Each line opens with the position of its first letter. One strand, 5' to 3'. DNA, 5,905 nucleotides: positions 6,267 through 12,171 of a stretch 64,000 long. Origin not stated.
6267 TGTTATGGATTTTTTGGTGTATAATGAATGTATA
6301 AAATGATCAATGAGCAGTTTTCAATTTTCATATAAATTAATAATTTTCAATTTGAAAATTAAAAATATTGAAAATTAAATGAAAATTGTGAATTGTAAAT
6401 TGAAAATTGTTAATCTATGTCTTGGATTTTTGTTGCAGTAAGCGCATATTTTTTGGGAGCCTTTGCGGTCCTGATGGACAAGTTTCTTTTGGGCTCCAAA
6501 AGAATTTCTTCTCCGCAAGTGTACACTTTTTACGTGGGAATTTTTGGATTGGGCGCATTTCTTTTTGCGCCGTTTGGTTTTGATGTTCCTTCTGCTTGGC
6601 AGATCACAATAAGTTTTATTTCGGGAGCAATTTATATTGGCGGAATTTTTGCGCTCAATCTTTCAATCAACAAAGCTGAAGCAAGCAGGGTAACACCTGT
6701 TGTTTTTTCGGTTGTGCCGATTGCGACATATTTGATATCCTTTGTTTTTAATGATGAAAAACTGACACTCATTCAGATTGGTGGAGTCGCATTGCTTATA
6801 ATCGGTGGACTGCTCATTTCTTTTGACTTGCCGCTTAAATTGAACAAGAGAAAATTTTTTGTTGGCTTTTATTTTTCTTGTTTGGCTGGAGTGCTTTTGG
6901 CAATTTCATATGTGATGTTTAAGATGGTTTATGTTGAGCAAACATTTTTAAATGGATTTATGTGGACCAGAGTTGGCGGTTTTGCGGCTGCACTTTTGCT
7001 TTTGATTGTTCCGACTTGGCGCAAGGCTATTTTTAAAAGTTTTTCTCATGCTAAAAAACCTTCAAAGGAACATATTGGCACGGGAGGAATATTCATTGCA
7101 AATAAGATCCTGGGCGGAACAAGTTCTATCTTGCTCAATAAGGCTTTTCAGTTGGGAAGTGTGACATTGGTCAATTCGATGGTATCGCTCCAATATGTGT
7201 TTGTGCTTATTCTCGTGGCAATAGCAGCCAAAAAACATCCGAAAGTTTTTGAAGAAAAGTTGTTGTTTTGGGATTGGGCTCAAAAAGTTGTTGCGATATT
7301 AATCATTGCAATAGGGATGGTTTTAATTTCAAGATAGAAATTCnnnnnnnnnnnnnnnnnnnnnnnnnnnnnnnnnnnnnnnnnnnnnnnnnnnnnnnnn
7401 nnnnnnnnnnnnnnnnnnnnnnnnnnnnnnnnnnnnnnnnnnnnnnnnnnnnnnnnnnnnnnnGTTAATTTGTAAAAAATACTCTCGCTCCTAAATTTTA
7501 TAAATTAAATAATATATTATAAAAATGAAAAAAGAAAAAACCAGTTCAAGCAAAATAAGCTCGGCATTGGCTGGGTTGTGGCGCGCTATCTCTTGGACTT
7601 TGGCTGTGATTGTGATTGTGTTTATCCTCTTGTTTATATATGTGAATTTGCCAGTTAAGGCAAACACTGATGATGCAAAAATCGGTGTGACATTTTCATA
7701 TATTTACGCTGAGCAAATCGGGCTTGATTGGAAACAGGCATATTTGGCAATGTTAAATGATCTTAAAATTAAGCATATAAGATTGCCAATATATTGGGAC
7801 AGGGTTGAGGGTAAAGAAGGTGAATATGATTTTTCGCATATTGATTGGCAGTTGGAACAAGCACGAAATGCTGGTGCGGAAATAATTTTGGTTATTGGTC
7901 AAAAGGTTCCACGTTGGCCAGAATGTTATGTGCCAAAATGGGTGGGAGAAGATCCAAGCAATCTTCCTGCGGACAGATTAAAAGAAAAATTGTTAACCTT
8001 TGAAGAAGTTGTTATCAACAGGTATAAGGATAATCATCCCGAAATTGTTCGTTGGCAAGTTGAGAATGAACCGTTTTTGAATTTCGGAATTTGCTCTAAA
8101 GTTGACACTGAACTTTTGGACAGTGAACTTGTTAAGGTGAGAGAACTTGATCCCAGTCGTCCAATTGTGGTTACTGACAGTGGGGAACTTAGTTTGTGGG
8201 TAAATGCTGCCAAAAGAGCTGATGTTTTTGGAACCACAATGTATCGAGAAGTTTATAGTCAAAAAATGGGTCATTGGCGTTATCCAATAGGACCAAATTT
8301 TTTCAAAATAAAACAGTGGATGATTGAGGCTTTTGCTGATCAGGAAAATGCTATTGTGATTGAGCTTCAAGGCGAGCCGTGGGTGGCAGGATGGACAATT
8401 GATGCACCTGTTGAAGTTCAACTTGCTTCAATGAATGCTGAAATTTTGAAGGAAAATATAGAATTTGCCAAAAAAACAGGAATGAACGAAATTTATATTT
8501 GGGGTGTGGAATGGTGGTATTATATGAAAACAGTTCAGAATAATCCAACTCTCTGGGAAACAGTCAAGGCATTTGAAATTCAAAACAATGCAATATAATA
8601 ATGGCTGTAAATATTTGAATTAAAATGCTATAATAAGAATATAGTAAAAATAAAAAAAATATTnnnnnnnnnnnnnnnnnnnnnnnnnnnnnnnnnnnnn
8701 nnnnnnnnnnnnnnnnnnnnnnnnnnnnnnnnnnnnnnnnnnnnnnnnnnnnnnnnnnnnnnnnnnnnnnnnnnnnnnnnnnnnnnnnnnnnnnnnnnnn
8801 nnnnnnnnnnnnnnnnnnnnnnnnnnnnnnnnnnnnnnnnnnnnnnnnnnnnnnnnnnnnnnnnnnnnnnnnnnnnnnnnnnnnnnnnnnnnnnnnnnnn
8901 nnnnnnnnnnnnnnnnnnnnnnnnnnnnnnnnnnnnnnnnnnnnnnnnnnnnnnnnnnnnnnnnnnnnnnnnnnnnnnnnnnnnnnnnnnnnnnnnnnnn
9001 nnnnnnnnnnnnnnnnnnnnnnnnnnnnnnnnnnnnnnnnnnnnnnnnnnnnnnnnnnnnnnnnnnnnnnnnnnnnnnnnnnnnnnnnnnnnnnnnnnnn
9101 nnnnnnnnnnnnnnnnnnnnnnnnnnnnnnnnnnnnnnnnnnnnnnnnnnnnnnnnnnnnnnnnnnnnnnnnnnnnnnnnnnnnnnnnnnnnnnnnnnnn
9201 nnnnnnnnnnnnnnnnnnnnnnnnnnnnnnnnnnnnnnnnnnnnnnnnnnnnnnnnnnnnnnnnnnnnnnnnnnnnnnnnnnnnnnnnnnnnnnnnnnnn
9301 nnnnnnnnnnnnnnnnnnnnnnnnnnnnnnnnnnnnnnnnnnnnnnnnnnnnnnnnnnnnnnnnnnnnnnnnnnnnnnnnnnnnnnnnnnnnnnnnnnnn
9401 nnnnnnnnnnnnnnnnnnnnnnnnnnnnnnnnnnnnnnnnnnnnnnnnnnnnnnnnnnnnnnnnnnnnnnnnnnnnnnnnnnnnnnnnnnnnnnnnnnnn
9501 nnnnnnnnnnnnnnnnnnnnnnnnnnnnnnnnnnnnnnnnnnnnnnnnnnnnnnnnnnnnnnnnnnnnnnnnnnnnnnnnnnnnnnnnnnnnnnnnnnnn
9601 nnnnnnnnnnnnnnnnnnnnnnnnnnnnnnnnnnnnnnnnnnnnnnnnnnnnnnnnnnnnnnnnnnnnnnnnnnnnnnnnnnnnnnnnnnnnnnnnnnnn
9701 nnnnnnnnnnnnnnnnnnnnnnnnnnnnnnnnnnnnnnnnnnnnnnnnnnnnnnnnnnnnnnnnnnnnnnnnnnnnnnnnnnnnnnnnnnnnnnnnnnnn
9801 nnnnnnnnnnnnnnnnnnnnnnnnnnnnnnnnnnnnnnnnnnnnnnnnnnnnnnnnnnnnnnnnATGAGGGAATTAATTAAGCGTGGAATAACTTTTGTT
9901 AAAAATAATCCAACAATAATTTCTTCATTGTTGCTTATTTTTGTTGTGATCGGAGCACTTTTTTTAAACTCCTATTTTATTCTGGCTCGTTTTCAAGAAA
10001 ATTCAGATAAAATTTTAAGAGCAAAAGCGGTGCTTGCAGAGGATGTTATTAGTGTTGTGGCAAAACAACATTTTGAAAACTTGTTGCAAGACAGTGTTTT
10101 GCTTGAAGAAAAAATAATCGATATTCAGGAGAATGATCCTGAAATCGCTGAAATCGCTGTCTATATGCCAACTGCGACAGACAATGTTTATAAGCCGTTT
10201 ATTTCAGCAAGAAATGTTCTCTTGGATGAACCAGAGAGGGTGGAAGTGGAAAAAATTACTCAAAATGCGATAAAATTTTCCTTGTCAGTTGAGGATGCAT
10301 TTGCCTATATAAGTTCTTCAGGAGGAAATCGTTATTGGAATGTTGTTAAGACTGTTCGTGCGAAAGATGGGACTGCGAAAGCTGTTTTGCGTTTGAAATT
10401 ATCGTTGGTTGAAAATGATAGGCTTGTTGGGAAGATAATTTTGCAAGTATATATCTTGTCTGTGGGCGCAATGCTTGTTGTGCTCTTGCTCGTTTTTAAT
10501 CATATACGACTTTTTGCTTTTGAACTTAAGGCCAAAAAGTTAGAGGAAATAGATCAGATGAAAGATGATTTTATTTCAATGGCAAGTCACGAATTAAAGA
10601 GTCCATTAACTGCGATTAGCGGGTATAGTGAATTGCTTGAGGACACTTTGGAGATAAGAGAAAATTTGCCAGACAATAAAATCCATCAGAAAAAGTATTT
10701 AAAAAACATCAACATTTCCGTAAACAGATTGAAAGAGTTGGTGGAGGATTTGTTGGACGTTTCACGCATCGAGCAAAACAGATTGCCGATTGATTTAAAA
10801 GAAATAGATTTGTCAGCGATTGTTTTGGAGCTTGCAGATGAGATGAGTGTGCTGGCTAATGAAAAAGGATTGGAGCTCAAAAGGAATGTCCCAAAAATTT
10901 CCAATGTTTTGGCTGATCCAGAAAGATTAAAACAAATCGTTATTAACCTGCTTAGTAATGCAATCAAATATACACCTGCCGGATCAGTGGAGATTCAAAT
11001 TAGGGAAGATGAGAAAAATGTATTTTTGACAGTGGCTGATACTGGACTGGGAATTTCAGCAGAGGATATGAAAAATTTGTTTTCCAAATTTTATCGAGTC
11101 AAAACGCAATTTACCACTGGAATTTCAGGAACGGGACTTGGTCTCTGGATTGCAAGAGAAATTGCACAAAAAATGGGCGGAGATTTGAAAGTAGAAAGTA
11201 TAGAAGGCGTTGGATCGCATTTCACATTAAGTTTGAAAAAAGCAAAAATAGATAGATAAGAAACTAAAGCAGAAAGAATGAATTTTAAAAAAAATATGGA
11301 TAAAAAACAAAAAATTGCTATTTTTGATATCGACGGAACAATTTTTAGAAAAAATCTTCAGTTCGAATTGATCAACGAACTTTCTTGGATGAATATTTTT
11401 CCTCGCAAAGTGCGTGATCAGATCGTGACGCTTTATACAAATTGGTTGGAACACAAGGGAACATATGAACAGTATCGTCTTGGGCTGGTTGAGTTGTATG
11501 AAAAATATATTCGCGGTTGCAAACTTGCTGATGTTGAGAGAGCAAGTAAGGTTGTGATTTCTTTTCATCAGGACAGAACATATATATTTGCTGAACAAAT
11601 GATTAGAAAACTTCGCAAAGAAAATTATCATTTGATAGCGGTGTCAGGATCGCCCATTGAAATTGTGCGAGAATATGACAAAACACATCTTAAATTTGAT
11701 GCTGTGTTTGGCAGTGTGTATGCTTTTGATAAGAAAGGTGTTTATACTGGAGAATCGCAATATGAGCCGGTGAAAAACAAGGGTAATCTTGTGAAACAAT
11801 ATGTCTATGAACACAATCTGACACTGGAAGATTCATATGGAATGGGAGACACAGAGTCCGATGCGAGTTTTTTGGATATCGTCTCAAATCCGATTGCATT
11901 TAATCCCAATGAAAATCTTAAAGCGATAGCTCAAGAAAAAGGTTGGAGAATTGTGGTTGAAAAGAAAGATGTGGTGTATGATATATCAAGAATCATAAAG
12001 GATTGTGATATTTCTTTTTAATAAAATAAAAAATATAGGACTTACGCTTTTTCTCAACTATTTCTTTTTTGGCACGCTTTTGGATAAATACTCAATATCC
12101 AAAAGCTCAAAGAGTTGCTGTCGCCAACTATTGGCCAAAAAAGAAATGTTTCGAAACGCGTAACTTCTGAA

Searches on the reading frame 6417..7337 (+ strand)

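Call 51: search_protein_families(library=pfam, proteins=[window:6417-7337:+])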
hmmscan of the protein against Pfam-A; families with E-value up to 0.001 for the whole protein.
window:6417-7337:+ (306 aa): 1 family
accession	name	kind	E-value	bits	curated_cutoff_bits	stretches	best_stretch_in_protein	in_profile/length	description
PF00892.27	EamA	-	1.5e-09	38.7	28.2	1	4-135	4-134/135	EamA-like transporter family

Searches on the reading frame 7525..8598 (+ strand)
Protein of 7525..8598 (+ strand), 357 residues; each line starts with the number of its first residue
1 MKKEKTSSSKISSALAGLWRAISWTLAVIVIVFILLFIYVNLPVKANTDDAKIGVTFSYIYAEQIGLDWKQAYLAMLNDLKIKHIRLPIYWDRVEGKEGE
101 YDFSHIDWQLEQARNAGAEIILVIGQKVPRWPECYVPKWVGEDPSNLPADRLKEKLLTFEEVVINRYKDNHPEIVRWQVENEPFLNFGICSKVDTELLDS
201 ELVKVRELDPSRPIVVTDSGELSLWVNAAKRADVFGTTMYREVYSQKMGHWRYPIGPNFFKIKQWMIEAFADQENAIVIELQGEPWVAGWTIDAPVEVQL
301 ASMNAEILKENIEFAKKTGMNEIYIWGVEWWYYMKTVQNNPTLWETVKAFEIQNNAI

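Call 51: search_protein_families(library=pfam, proteins=[window:7525-8598:+])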
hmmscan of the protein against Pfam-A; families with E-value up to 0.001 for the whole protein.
window:7525-8598:+ (357 aa): 3 families
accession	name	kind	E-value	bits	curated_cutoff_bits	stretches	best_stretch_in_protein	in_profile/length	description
PF00150.24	Cellulase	-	2.4e-07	30.9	23.5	1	70-220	23-169/272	Cellulase (glycosyl hydrolase family 5)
PF02449.21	Glyco_hydro_42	-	4.5e-07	30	21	1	72-184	14-139/376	Beta-galactosidase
PF02836.23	Glyco_hydro_2_C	-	0.00017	21.2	21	1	164-246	118-183/302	Glycosyl hydrolases family 2, TIM barrel domain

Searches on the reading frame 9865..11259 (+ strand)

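Call 16: search_protein_families(library=pfam, proteins=[window:9865-11259:+])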
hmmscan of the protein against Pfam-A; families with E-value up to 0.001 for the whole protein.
window:9865-11259:+ (464 aa): 3 families
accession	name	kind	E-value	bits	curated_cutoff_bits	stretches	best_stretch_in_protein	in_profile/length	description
PF02518.31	HATPase_c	-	7.7e-30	104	26.4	1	351-460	2-110/111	Histidine kinase-, DNA gyrase B-, and HSP90-like ATPase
PF00512.31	HisKA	-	4.6e-20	71.9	26.9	1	232-304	1-65/66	His Kinase A (phospho-acceptor) domain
PF13589.12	HATPase_c_3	-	0.00094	19.7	25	0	356-430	4-80/137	Histidine kinase-, DNA gyrase B-, and HSP90-like ATPase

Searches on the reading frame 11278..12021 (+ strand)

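Call 16: search_protein_families(library=pfam, proteins=[window:11278-12021:+])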
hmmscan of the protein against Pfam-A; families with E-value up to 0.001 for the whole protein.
window:11278-12021:+ (247 aa): 3 families
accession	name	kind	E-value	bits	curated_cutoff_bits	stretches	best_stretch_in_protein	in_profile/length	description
PF12710.13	HAD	-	4.9e-18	66.7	27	1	14-199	1-188/189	haloacid dehalogenase-like hydrolase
PF00702.32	Hydrolase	-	1.9e-06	28.9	26.4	1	12-198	2-186/191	haloacid dehalogenase-like hydrolase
PF08282.18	Hydrolase_3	-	4.2e-05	23.8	20.9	0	167-219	187-240/255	haloacid dehalogenase-like hydrolase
